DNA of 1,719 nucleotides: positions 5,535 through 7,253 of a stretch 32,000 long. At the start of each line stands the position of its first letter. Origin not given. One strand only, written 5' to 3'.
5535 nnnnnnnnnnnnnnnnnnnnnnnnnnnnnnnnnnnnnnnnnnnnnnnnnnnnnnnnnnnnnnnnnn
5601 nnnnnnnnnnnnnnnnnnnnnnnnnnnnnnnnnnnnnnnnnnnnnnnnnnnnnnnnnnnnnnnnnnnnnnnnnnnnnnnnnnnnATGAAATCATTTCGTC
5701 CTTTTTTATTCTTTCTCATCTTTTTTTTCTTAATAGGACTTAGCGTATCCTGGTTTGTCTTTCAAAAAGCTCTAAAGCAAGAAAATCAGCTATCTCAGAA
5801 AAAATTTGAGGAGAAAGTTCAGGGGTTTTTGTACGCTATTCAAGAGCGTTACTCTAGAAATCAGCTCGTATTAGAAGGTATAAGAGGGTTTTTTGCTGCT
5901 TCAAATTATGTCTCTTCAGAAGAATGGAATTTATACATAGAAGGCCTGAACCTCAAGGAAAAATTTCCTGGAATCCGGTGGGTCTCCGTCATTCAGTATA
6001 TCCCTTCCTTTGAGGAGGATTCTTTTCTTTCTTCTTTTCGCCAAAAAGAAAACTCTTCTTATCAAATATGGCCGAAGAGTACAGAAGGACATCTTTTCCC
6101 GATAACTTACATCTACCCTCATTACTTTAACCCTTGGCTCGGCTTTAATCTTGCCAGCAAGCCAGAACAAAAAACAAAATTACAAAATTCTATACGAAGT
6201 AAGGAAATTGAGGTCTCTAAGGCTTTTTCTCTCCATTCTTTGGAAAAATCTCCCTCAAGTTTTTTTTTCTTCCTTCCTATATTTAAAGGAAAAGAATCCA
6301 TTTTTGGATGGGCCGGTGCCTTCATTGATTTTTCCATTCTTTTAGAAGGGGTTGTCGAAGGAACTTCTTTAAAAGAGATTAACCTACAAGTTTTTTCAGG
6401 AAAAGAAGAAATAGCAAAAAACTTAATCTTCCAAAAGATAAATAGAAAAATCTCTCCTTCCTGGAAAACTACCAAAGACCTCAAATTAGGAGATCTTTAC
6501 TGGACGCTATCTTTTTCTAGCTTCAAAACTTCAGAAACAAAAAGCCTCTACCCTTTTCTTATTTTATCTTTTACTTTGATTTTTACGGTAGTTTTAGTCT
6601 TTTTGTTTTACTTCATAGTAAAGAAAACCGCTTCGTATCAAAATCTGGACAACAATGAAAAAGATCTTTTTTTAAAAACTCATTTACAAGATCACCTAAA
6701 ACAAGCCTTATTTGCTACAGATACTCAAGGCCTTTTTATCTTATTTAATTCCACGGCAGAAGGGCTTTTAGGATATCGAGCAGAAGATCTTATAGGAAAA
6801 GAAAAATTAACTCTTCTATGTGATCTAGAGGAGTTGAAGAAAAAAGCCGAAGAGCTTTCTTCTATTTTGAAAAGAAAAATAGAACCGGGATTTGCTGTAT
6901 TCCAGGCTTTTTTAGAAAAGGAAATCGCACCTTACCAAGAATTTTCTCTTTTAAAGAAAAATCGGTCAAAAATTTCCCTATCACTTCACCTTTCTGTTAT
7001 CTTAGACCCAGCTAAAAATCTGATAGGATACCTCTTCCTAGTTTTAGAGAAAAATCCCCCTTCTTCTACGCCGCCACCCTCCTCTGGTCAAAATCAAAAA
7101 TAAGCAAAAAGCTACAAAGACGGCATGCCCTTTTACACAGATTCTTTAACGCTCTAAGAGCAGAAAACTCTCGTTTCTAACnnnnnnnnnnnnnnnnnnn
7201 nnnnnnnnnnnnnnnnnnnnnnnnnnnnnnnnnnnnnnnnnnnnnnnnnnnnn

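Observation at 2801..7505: Fully split His-Asp-His phosphorelay (HK, REC, CHASE-PAS, HPt) with no output domain in the window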

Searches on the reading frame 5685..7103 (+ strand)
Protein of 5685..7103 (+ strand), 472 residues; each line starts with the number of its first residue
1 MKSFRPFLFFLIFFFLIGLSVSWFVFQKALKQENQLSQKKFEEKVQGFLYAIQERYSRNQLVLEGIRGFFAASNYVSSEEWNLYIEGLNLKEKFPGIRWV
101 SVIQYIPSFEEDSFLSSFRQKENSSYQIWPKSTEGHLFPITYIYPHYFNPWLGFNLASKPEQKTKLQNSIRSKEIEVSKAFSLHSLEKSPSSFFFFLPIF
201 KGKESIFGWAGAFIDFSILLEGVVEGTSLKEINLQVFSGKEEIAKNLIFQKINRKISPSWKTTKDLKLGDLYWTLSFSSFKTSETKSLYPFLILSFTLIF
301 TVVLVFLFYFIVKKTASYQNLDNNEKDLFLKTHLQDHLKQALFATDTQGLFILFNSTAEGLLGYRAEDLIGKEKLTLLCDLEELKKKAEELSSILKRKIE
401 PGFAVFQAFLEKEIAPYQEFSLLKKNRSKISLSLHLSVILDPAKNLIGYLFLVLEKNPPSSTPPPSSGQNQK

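Call 3: search_protein_families(library=pfam, proteins=[window:5685-7103:+], max_evalue=0.1)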
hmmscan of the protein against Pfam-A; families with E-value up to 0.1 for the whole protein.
window:5685-7103:+ (472 aa): 8 families
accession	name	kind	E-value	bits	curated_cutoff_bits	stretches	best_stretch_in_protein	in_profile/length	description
PF03924.19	CHASE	-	1.2e-26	94.2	25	1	76-249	3-189/189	CHASE domain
PF00989.32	PAS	-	2.5e-07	31.1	22.6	1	333-451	5-108/113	PAS fold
PF13426.13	PAS_9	-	1.4e-06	28.9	27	1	343-451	5-96/103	PAS domain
PF08448.16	PAS_4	-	0.0061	17.2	23.1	1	336-397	2-58/110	PAS fold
PF13188.13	PAS_8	-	0.02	15.2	21.8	1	336-383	8-55/65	PAS domain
PF24820.1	Diguanyl_cycl_sensor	-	0.038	14.4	28.1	1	336-380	3-47/109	Diguanylate cyclase-like sensor domain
PF13567.11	DUF4131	-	0.054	13.6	31.6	0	5-67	30-92/165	Domain of unknown function (DUF4131)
PF00902.23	TatC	-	0.064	13.5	25.1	0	3-31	94-123/208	Sec-independent protein translocase protein (TatC)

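Call 4: search_protein_families(library=ncbifam, proteins=[window:5685-7103:+], max_evalue=0.1)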
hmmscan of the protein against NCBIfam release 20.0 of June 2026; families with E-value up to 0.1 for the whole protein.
window:5685-7103:+ (472 aa): 6 families
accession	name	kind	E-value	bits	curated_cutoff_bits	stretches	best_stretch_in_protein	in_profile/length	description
TIGR00229.1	sensory_box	domain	4.7e-07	30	22.9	1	336-396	12-71/126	PAS domain S-box protein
NF008468.0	PRK11360.1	equivalog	0.0044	15.4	646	1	338-452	277-373/616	two-component system sensor histidine kinase AtoS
NF033092.0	HK_WalK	equivalog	0.014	14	725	1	336-390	265-318/594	cell wall metabolism sensor histidine kinase WalK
NF050802.1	AspChtxCcaA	equivalog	0.022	13.1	1300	0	244-316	280-354/700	aspartate chemotaxis receptor CcaA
NF008467.0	PRK11359.1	equivalog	0.036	12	857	1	319-379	4-62/800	oxygen-sensing cyclic-di-GMP phosphodiesterase DosP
NF041552.1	TF_PrdR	equivalog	0.041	12.2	795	1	317-373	125-178/577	sigma-54 dependent transcriptional regulator PrdR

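Call 11: find_homologous_proteins(query=window:5685-7103:+)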
Query window:5685-7103:+ (472 aa): 2 proteins with E <= 0.001 among 8000 candidates.
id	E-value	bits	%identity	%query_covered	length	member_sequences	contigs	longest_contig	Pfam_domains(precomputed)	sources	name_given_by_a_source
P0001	0.0e+0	1032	100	100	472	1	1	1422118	PF13426.14,PF00989.32,PF03924.20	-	-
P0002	1.6e-80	289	34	94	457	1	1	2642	PF13426.14,PF13188.14,PF08448.17,PF00989.32,PF03924.20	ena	-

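Call 13: find_encoding_contigs(protein=P0001, flank=10000, max_places=4)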
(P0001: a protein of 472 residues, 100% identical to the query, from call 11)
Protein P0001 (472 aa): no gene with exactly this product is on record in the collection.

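Call 14: find_encoding_contigs(protein=P0002, flank=10000, max_places=4)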
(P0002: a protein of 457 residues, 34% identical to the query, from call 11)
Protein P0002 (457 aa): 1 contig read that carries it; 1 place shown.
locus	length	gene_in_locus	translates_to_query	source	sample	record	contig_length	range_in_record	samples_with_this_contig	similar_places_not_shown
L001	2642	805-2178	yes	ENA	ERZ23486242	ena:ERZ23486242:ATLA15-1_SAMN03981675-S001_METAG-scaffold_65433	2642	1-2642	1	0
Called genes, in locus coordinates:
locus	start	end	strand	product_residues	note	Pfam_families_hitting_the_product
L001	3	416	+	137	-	?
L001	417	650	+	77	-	PF00072:Response_reg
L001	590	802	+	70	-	PF00072:Response_reg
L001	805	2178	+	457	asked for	PF03924:CHASE, PF00989:PAS, PF13188:PAS_8 (weak), PF08448:PAS_4 (weak), PF13426:PAS_9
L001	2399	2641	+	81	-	?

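Call 19: find_related_loci(query=A1, collection=genome_contigs, flank=10000)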
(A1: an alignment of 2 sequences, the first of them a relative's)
Query A1 (472 aa) in genome_contigs; peptide patterns used: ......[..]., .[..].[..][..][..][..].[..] (x = any residue, [..] = any of these).
138 stretches matched a pattern; 1 encode a relative of the query (tblastn E <= 1e-3); 1 distinct loci.
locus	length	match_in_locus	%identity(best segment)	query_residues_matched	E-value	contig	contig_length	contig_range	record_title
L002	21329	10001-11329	34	11-455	1e-81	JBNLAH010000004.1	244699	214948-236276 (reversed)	MAG: Parachlamydiales bacterium isolate C2.bin.8.permissive NODE_4_length_244699_cov_14.885910, whole genome shotgun seq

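Call 30: search_protein_representatives(alignment_id=A1)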
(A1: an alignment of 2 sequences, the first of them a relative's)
Query: 2 sequences, 475 profile positions. Proteins with E-value up to 0.001 (for the whole library): 30572; up to 1e-10: 10844; up to 1e-30: 611. The best 150 are listed.
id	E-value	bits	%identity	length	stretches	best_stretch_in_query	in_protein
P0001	1.5e-264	894.4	-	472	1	1-475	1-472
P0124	1.7e-221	752.5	-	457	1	1-460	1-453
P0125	2.1e-131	455.4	-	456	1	2-460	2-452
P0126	3.0e-130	451.6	-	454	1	1-460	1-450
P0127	5.4e-124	431.0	-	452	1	6-460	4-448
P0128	3.5e-123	428.3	-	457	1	1-459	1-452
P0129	1.5e-119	416.3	-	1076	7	341-460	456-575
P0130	4.7e-111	388.3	-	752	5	326-458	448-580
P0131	2.6e-105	369.4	-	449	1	1-460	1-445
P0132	2.9e-105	369.2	-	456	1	1-458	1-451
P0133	8.6e-95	334.7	-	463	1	5-459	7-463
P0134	1.2e-92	327.6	-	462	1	1-459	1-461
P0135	2.4e-87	310.1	-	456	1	1-458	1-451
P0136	1.1e-86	307.9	-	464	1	1-459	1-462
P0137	2.8e-82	293.4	-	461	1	1-456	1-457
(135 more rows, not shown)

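Call 35: find_related_loci(query=A3, collection=metagenome_contigs, flank=10000)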
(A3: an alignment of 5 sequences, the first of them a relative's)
Query A3 (457 aa) in metagenome_contigs; peptide patterns used: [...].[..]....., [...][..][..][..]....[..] (x = any residue, [..] = any of these).
167 stretches matched a pattern; 34 encode a relative of the query (tblastn E <= 1e-3); 34 distinct loci.
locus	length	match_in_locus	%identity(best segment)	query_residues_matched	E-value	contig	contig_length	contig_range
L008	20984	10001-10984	29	108-447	2e-33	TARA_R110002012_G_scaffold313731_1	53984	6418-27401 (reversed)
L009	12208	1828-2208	48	326-452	4e-33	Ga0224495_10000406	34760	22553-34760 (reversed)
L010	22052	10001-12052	37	61-447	2e-31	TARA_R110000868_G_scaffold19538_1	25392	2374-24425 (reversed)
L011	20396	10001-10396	44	324-455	2e-29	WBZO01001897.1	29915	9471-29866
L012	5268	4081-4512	37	309-452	3e-29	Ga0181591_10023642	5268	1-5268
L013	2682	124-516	40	322-452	2e-29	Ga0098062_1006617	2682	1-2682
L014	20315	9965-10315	45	330-452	1e-28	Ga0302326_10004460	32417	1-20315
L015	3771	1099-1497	44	324-456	1e-28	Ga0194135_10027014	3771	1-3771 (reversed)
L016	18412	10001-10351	45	330-452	1e-28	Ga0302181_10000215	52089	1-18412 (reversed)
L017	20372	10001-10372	45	332-456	9e-29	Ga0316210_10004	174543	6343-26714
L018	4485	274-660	43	326-454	9e-28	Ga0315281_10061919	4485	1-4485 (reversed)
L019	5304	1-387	42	326-454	7e-28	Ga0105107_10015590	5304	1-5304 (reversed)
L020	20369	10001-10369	45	330-452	2e-27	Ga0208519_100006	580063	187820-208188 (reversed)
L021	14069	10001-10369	45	330-452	1e-26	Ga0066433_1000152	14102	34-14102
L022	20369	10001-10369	44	330-452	3e-26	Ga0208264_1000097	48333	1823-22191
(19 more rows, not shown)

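Call 38: search_protein_families(library=pfam, proteins=[L002:2-1555:-, L002:1563-3122:-, L002:6552-6947:-, L009:1-3681:+, L009:3739-4128:+, L009:4121-4474:+], max_evalue=0.01)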
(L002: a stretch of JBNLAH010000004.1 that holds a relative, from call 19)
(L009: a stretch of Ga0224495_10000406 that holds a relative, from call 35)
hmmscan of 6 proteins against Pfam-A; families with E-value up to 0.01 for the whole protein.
L002:2-1555:- (518 aa): 2 families
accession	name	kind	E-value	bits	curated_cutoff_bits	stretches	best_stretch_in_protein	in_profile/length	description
PF00072.30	Response_reg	-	2.9e-14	53.6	30.2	2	253-367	3-110/111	Response regulator receiver domain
PF01627.28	Hpt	-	0.0035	18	24.6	1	154-215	19-75/84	Hpt domain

L002:1563-3122:- (519 aa): 2 families
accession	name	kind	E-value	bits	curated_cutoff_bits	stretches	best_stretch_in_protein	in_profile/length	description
PF00512.31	HisKA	-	1.2e-06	28.9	26.9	1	304-371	2-66/66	His Kinase A (phospho-acceptor) domain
PF17159.10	MASE3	-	0.00039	20.5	31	1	71-280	8-219/226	Membrane-associated sensor domain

L002:6552-6947:- (131 aa): 2 families
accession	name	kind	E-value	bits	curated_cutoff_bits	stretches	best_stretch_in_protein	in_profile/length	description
PF00072.30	Response_reg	-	1.2e-23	83.8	30.2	1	15-126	1-111/111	Response regulator receiver domain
PF06490.17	FleQ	-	0.0078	17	22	1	14-126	1-104/108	Flagellar regulatory protein FleQ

L009:1-3681:+ (1226 aa): 11 families
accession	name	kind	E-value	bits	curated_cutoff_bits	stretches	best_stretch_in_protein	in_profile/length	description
PF03924.19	CHASE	-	3e-66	223.3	25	1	78-268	3-189/189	CHASE domain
PF13426.13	PAS_9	-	5.7e-49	165.1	27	3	494-595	2-102/103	PAS domain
PF00989.32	PAS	-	5.4e-48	162.1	22.6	3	362-472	4-113/113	PAS fold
PF08448.16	PAS_4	-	1.9e-30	105.8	23.1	3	490-599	2-110/110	PAS fold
PF02518.31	HATPase_c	-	3.1e-29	102.1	26.4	1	860-969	2-109/111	Histidine kinase-, DNA gyrase B-, and HSP90-like ATPase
PF00072.30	Response_reg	-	8.9e-27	93.9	30.2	2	1112-1197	1-87/111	Response regulator receiver domain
PF13188.13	PAS_8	-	5.8e-20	70.9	21.8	3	360-408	2-47/65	PAS domain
PF00512.31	HisKA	-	3.6e-18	65.8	26.9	1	745-813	1-66/66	His Kinase A (phospho-acceptor) domain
PF08447.18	PAS_3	-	6.4e-17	62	25.6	1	508-590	4-88/89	PAS fold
PF24820.1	Diguanyl_cycl_sensor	-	1.6e-12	47.7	28.1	1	364-471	1-109/109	Diguanylate cyclase-like sensor domain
PF13581.12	HATPase_c_2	-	0.0012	19.3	27.4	1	871-947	39-112/127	Histidine kinase-like ATPase domain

L009:3739-4128:+ (129 aa): 1 family
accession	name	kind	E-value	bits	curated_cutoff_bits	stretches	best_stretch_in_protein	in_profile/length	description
PF00072.30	Response_reg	-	1.8e-25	89.7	30.2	1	8-120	1-110/111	Response regulator receiver domain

L009:4121-4474:+ (117 aa): 1 family
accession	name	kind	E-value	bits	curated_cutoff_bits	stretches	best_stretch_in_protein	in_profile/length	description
PF01627.28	Hpt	-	2.2e-11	44.2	24.6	1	18-107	4-83/84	Hpt domain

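Call 78: list_cluster_members(proteins=[P0124, P0125, P0126, P0127, P0128, P0131, P0132, P0133, P0134, P0135])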
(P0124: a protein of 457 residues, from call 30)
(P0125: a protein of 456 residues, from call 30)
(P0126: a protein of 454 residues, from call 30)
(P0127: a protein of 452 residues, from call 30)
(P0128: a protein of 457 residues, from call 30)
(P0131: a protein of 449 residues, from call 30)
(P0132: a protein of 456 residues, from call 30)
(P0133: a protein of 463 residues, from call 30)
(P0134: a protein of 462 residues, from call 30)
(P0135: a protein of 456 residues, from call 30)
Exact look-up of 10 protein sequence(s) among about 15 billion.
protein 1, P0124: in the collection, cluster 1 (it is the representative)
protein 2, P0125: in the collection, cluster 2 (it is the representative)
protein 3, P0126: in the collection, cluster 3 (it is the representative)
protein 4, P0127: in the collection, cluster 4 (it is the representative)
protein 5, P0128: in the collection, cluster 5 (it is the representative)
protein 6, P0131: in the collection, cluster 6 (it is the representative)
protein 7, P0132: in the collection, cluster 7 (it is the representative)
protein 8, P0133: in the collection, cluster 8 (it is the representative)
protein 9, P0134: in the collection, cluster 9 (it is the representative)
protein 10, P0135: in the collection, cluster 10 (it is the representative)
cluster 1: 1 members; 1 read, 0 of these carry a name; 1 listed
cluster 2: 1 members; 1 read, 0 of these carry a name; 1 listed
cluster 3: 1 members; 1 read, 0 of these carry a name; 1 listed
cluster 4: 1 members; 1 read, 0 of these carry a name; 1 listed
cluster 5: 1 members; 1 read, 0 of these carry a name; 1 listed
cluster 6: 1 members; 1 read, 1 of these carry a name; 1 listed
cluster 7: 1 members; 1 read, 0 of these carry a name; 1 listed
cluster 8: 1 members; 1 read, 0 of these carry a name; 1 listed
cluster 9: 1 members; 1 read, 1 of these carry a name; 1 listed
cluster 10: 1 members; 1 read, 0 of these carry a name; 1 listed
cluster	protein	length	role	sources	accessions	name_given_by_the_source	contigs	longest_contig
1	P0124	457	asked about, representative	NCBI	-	-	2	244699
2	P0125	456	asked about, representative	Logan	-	-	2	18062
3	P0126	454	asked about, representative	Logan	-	-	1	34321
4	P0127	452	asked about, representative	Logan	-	-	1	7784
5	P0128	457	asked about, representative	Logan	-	-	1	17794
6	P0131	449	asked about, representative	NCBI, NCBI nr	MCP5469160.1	MAG: CHASE domain-containing protein [Chlamydiales bacterium] | CHASE domain-containing protein [Chlamydiales bacterium]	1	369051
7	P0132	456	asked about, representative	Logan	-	-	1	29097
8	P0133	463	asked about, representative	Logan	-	-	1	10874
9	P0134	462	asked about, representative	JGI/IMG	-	PAS domain S-box-containing protein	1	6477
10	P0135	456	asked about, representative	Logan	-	-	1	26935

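Call 79: find_encoding_contigs(protein=P0132, flank=10000, max_places=1)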
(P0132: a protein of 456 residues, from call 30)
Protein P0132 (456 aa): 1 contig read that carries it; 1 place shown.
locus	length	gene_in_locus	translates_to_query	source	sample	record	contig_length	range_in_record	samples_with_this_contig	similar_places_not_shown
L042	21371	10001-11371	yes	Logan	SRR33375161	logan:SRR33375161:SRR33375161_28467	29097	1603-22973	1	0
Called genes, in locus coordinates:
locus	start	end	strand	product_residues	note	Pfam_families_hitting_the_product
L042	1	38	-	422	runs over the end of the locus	PF23473:LysM3_LYK4_5 (faint), PF01476:LysM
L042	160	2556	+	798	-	PF01588:tRNA_bind, PF03483:B3_4, PF03484:B5, PF17759:tRNA_synthFbeta, PF03147:FDX-ACB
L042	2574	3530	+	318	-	PF07661:MORN_2 (faint)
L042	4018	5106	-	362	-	-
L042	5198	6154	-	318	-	PF17773:UPF0176_N, PF00581:Rhodanese, PF12368:Rhodanese_C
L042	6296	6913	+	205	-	PF00163:Ribosomal_S4, PF01479:S4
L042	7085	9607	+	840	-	PF00512:HisKA, PF02518:HATPase_c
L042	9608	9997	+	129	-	PF00072:Response_reg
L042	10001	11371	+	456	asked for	PF03924:CHASE, PF00989:PAS, PF13188:PAS_8 (weak), PF13426:PAS_9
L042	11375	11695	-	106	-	PF01627:Hpt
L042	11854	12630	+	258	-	-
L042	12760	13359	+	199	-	-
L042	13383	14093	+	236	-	-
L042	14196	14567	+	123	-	-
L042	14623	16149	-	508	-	PF03023:MurJ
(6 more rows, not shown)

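Call 80: find_encoding_contigs(protein=P0135, flank=10000, max_places=1)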
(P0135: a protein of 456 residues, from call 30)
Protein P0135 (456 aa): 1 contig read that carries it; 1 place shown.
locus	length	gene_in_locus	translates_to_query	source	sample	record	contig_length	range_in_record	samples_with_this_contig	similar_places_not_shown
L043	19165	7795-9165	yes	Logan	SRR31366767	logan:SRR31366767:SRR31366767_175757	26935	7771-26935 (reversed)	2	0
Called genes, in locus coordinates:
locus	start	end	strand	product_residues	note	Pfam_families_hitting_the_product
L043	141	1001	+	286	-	PF00116:COX2 (weak), PF06481:COX_ARM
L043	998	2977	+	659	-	PF00115:COX1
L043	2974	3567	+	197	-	-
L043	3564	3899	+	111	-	PF03626:COX4_pro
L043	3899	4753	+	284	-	PF01040:UbiA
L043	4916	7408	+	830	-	PF00512:HisKA, PF02518:HATPase_c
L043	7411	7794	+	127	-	PF00072:Response_reg, PF23198:PDE8A_N (weak)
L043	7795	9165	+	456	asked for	PF03924:CHASE, PF00989:PAS, PF08448:PAS_4 (weak), PF13426:PAS_9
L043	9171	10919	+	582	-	PF07719:TPR_2 (faint), PF13181:TPR_8 (faint), PF13174:TPR_6 (faint), PF25060:ARM_TT21_2nd (weak), PF25062:ARM_TT21_N (weak), PF13428:TPR_14 (weak), PF13432:TPR_16 (weak), PF14559:TPR_19 (weak)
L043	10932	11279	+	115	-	PF01627:Hpt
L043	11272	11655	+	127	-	PF00072:Response_reg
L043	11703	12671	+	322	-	PF13646:HEAT_2 (faint), PF02985:HEAT (faint)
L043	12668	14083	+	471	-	PF00535:Glycos_transf_2, PF13641:Glyco_tranf_2_3, PF13632:Glyco_trans_2_3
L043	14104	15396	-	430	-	-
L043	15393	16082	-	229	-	PF00535:Glycos_transf_2, PF13641:Glyco_tranf_2_3 (weak)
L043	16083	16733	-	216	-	PF10677:DUF2490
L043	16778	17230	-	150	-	-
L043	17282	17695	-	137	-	-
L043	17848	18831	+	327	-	PF04087:DUF389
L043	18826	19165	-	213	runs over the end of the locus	PF13847:Methyltransf_31 (faint), PF13489:Methyltransf_23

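Call 81: find_encoding_contigs(protein=P0131, flank=10000, max_places=1)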
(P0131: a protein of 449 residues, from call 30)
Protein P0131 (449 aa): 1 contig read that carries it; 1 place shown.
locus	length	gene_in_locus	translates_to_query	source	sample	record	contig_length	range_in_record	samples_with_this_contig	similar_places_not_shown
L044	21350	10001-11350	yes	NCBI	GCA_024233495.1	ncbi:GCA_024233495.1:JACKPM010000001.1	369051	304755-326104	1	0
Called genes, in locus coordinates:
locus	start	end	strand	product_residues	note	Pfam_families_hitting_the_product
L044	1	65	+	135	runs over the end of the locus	PF23198:PDE8A_N (weak), PF00072:Response_reg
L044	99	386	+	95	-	-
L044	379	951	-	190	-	PF04079:SMC_ScpB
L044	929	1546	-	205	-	PF02616:SMC_ScpA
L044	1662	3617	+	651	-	PF17804:TSP_NTD, PF11818:DUF3340 (faint), PF00595:PDZ, PF13180:PDZ_2, PF17820:PDZ_6, PF03572:Peptidase_S41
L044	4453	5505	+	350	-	-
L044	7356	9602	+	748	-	PF00512:HisKA, PF02518:HATPase_c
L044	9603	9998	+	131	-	PF00072:Response_reg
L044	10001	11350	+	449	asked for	PF03924:CHASE, PF00989:PAS, PF08448:PAS_4 (faint), PF13188:PAS_8 (weak), PF13426:PAS_9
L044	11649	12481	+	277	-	PF13340:DUF4096, PF01609:DDE_Tnp_1, PF13612:DDE_Tnp_1_3 (weak), PF13586:DDE_Tnp_1_2 (weak)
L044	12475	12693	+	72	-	PF07866:DUF1653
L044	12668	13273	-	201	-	PF14748:P5CR_dimer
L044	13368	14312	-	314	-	PF02826:2-Hacid_dh_C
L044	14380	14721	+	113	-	PF00829:Ribosomal_L21p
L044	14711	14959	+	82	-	PF01016:Ribosomal_L27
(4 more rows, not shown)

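Call 82: find_encoding_contigs(protein=P0125, flank=10000, max_places=1)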
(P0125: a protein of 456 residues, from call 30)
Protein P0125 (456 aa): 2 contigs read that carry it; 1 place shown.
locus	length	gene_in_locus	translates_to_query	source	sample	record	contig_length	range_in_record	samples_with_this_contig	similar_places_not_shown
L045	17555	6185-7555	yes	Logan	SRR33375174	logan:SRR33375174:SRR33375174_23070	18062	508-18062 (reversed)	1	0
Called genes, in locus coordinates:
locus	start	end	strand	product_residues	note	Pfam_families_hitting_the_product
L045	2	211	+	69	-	?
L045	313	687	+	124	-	PF00072:Response_reg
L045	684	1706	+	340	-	PF02985:HEAT (faint)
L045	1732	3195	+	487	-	PF00535:Glycos_transf_2, PF13641:Glyco_tranf_2_3, PF13632:Glyco_trans_2_3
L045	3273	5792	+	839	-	PF00512:HisKA, PF02518:HATPase_c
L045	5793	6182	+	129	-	PF00072:Response_reg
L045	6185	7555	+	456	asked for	PF03924:CHASE, PF00989:PAS, PF13188:PAS_8 (faint), PF08448:PAS_4 (weak), PF13426:PAS_9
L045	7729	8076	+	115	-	-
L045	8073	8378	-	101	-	PF03091:CutA1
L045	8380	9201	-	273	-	-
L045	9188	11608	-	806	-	PF01225:Mur_ligase, PF08245:Mur_ligase_M, PF02222:ATP-grasp (faint), PF02875:Mur_ligase_C, PF01820:Dala_Dala_lig_N, PF02786:CPSase_L_D2 (weak), PF07478:Dala_Dala_lig_C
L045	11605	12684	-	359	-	PF03033:Glyco_transf_28, PF04101:Glyco_tran_28_C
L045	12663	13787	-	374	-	PF01098:FTSW_RODA_SPOVE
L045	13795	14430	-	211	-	PF01476:LysM, PF04225:LysM_OapA (faint), PF01476:LysM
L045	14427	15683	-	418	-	PF21799:MurD-like_N (weak), PF08245:Mur_ligase_M, PF02875:Mur_ligase_C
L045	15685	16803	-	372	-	PF10555:MraY_sig1 (faint), PF00953:Glycos_transf_4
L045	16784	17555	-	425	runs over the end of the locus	?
